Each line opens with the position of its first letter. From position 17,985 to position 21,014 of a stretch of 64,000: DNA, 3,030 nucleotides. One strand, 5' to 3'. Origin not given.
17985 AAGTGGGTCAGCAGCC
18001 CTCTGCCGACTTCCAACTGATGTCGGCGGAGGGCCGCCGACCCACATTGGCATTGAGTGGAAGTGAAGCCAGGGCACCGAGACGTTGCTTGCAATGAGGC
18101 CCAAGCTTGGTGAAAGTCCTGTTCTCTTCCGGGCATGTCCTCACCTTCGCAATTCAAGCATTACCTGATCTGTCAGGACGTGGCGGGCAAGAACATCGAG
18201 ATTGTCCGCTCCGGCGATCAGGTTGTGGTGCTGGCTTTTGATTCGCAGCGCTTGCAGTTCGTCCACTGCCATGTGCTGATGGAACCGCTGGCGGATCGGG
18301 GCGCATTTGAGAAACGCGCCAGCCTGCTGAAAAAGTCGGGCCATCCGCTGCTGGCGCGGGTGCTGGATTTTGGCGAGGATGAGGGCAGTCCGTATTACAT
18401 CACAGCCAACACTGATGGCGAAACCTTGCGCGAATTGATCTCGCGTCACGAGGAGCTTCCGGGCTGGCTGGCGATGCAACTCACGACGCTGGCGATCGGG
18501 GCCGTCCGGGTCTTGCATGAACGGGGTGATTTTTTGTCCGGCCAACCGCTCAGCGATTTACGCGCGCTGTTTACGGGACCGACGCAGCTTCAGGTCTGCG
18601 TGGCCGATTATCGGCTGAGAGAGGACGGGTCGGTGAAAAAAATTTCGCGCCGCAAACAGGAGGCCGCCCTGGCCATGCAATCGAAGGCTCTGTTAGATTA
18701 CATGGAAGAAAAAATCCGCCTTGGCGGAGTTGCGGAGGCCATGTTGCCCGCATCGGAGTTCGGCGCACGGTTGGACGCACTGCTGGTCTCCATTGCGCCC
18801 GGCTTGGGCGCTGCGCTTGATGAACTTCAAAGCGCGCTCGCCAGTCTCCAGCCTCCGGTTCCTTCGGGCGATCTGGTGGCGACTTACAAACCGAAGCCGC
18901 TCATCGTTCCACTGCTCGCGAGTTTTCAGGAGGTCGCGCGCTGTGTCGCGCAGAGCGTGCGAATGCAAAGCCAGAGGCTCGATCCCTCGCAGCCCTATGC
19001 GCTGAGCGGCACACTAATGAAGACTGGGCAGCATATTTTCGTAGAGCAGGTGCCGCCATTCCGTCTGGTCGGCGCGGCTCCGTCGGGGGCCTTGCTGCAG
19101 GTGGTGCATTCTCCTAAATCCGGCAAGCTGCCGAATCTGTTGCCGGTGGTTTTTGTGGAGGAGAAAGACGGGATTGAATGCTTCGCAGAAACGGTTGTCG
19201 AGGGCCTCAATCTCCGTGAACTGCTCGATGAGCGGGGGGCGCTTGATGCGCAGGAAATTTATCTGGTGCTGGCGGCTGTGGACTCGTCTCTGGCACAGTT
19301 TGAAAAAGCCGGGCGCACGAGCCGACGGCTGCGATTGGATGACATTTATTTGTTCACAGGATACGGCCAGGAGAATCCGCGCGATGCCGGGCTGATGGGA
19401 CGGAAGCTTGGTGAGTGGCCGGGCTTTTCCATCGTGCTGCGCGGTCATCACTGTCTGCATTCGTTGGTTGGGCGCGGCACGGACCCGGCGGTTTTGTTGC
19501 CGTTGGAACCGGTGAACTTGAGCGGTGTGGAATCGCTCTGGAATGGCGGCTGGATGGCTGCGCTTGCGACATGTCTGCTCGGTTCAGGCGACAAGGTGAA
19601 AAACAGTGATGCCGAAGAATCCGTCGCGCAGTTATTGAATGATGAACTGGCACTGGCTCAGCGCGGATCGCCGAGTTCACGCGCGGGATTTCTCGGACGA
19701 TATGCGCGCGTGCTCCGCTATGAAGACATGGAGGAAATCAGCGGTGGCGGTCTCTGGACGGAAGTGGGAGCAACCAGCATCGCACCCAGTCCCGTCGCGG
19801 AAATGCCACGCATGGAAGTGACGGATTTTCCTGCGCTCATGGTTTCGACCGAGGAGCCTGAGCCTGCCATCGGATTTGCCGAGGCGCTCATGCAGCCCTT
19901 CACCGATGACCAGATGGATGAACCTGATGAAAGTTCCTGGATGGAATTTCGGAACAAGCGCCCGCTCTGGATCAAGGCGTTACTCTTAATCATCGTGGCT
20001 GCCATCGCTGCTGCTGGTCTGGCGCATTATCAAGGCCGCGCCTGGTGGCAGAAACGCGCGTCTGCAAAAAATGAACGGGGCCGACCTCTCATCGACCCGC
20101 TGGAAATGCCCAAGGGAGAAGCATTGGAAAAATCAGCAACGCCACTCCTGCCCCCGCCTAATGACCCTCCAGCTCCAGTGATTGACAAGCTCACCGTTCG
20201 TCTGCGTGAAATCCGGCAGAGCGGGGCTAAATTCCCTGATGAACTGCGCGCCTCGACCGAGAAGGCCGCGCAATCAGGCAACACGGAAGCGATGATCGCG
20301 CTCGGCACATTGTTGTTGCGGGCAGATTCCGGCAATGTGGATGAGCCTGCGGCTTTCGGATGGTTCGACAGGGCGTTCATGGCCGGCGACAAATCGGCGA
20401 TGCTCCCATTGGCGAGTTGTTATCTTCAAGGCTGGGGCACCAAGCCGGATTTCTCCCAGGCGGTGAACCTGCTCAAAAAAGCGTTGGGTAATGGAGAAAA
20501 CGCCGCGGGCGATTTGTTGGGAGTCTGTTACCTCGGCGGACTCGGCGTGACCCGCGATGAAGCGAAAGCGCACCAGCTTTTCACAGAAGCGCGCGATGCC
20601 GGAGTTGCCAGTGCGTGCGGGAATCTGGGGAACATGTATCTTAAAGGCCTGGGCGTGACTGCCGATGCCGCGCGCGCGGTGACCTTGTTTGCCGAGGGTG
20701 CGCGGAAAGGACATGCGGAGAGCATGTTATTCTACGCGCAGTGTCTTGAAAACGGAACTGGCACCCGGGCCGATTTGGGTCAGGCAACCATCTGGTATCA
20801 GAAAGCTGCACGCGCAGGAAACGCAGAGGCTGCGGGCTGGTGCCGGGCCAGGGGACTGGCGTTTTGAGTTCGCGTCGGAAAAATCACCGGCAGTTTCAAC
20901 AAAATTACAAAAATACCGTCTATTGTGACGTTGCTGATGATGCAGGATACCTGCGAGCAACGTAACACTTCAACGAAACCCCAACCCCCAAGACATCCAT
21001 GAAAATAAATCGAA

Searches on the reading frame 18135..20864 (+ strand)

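Call 74: search_protein_families(library=pfam, proteins=[window:18135-20864:+], max_evalue=0.00001)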
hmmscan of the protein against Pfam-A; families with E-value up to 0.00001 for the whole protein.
window:18135-20864:+ (910 aa): 1 family
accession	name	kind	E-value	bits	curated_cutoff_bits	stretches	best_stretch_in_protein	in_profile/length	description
PF08238.18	Sel1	-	7.6e-29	99.5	30.7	1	861-896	1-36/36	Sel1 repeat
